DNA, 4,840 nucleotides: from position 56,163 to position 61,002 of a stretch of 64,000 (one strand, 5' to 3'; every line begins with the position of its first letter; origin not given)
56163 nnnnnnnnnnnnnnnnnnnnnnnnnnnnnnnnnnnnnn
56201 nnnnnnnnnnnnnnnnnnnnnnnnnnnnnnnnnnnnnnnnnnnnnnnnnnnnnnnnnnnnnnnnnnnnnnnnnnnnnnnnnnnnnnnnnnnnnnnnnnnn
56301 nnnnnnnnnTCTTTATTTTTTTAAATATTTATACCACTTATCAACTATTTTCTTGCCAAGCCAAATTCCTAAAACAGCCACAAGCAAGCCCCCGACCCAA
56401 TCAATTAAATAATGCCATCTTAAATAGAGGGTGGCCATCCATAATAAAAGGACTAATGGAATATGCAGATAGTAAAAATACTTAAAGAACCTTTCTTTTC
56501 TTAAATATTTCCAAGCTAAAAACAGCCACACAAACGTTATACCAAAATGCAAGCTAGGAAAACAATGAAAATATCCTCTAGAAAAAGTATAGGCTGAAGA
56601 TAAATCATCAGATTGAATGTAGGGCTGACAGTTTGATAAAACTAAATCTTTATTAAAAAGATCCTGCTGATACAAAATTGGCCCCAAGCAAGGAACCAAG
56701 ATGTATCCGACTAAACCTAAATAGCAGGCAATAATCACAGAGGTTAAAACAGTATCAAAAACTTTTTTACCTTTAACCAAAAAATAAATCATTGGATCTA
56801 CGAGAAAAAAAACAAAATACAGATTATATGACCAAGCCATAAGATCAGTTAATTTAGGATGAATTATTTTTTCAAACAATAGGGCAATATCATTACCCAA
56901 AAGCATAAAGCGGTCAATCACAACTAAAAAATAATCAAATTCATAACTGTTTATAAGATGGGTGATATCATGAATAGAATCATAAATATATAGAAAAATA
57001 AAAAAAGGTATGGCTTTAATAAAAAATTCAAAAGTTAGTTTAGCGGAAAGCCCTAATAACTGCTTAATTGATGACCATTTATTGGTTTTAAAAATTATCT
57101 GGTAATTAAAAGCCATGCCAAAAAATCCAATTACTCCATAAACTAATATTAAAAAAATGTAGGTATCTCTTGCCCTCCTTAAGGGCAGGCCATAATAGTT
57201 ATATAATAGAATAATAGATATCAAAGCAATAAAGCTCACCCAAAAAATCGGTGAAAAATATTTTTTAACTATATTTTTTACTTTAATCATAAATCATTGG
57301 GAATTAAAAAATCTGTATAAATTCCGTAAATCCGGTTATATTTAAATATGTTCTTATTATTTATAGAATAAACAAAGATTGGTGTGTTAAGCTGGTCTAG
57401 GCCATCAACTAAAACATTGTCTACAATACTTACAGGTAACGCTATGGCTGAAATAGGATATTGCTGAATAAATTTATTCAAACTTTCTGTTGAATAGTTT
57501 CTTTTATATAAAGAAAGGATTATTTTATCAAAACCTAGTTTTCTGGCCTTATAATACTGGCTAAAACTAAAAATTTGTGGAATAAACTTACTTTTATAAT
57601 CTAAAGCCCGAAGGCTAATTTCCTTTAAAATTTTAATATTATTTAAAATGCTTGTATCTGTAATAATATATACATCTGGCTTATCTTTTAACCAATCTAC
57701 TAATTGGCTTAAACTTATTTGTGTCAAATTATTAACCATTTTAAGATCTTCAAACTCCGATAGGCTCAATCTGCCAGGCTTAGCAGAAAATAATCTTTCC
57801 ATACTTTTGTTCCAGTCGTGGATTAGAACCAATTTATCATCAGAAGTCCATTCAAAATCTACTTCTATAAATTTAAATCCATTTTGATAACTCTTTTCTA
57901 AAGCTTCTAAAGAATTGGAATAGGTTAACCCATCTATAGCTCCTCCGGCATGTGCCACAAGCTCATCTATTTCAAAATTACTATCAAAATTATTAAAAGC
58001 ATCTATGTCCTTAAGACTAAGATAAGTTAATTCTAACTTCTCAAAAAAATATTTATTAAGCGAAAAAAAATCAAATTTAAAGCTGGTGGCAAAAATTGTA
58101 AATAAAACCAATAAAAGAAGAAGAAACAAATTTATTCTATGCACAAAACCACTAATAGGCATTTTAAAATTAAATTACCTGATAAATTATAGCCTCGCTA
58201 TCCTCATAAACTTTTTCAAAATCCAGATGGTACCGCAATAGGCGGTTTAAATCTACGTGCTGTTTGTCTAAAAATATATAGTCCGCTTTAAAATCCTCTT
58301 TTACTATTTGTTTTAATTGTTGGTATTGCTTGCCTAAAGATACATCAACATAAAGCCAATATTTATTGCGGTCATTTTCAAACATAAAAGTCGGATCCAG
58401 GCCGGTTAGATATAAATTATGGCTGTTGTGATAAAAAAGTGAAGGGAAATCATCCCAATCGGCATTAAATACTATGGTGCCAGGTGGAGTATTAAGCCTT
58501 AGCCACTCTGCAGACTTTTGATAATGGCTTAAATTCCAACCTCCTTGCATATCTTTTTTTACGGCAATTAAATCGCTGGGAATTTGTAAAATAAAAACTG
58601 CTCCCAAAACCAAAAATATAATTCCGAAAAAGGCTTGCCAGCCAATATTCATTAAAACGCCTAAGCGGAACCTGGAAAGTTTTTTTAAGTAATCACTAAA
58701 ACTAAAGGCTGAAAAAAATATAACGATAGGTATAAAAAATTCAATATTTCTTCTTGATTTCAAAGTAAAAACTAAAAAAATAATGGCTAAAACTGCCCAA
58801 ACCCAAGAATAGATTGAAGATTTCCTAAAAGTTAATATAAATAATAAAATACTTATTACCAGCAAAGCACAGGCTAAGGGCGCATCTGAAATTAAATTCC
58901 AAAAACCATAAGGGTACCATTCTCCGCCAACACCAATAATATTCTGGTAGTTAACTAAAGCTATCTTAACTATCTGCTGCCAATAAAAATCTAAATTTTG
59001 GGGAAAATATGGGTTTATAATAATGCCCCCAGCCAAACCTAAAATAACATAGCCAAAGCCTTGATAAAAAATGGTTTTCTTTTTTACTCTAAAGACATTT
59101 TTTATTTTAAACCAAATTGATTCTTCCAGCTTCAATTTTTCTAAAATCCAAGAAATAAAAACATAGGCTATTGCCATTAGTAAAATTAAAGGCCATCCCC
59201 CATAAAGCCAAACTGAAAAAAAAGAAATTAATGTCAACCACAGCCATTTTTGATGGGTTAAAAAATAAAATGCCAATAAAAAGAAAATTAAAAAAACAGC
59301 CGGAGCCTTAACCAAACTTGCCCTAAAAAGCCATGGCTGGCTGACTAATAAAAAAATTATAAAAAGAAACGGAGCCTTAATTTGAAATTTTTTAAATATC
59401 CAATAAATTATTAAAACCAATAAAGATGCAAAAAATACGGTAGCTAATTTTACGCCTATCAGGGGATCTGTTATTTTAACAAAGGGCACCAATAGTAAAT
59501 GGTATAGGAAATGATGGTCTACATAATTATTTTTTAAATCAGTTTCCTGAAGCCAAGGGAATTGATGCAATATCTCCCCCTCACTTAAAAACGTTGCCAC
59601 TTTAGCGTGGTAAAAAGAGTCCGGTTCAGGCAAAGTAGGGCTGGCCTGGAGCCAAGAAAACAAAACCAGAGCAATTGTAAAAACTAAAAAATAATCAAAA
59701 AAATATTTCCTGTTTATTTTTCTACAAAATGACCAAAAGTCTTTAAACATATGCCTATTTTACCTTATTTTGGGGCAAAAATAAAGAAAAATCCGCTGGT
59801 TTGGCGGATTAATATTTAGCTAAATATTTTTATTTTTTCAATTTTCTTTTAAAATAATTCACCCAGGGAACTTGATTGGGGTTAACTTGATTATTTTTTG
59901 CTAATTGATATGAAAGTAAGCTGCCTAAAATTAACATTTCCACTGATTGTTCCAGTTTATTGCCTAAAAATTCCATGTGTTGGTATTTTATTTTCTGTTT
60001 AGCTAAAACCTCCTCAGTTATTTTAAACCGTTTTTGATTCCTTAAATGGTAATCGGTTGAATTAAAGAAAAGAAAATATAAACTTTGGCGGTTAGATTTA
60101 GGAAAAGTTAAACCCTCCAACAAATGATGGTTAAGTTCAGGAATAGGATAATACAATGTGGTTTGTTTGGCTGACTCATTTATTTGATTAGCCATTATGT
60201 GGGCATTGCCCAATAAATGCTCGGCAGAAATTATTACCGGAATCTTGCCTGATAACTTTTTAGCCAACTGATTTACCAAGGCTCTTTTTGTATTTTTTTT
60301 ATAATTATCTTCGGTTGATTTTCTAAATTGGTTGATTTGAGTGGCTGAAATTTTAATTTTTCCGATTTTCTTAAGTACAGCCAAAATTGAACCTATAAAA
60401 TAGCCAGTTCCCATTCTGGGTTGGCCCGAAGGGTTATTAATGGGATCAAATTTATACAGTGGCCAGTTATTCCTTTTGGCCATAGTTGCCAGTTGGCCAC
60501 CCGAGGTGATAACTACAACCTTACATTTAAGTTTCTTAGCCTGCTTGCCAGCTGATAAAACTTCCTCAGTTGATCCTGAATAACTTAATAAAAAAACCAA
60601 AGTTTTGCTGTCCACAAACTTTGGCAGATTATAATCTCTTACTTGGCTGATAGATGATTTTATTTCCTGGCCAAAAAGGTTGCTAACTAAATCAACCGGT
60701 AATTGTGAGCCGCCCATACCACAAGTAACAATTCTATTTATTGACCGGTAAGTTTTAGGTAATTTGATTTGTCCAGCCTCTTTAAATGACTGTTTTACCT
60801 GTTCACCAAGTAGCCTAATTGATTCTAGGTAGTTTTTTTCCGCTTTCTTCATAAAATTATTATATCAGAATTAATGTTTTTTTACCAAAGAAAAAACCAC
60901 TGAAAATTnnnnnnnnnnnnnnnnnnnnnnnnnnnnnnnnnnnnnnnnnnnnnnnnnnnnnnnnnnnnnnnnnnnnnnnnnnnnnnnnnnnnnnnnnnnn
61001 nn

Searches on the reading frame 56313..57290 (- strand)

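Call 7: search_protein_families(library=pfam, proteins=[window:56313-57290:-], max_evalue=0.001)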
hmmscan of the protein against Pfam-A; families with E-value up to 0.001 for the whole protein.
window:56313-57290:- (325 aa): 2 families
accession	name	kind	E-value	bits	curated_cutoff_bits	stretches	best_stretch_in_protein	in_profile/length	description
PF14378.12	PAP2_3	-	1.4e-22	80.9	27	1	125-311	6-190/190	PAP2 superfamily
PF01569.27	PAP2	-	2.2e-12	47.3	27.2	1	233-319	47-128/130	PAP2 superfamily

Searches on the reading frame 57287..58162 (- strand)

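Call 8: search_protein_families(library=pfam, proteins=[window:57287-58162:-], max_evalue=0.001)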
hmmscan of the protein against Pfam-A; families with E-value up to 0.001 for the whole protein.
window:57287-58162:- (291 aa): 1 family
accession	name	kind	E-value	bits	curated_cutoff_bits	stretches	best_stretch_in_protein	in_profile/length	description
PF03009.23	GDPD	-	4.3e-13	50.4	23.6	1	82-274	10-227/244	Glycerophosphoryl diester phosphodiesterase family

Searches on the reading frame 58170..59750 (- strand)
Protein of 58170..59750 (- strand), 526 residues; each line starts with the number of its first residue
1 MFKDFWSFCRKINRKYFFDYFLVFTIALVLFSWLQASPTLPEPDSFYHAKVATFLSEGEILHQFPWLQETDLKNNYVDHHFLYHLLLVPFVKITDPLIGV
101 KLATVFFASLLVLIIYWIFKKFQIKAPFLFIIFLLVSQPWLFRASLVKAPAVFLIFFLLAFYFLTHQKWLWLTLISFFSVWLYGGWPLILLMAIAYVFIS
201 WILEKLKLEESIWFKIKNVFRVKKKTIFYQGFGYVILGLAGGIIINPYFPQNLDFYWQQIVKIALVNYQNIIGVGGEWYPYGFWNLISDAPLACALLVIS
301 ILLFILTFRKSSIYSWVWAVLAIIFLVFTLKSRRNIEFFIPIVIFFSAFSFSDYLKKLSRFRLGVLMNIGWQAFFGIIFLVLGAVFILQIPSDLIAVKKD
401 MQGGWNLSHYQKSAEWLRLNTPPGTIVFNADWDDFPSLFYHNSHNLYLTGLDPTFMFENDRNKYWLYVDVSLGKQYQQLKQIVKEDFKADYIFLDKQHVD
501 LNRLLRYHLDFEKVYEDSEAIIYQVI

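Call 8: search_protein_families(library=pfam, proteins=[window:58170-59750:-], max_evalue=0.001)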
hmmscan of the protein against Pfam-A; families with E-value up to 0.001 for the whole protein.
window:58170-59750:- (526 aa): 1 family
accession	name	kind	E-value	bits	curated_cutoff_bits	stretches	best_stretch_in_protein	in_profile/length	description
PF07187.16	DUF1405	-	0.0007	20.1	25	0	135-197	13-75/160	Protein of unknown function (DUF1405)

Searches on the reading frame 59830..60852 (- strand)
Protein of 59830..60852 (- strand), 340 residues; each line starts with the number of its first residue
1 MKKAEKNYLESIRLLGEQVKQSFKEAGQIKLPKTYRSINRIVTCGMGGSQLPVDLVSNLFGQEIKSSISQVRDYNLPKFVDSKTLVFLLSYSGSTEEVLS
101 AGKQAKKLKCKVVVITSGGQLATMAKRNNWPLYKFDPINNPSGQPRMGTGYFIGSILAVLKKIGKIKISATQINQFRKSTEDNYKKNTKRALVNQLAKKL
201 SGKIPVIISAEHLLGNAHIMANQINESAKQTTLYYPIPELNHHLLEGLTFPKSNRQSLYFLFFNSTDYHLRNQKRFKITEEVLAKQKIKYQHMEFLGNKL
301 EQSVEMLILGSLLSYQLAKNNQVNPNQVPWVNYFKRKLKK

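Call 8: search_protein_families(library=pfam, proteins=[window:59830-60852:-], max_evalue=0.001)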
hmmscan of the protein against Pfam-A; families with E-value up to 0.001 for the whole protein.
window:59830-60852:- (340 aa): 3 families
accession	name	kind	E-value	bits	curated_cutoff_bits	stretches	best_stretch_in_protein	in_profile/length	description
PF10432.14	bact-PGI_C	-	1.1e-28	100.5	24.5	1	194-338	6-151/151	Bacterial phospho-glucose isomerase C-terminal SIS domain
PF01380.27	SIS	-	4.5e-06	26.9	25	1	79-124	50-97/131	SIS domain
PF13580.11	SIS_2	-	0.00098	19.6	27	0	81-117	102-138/138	SIS domain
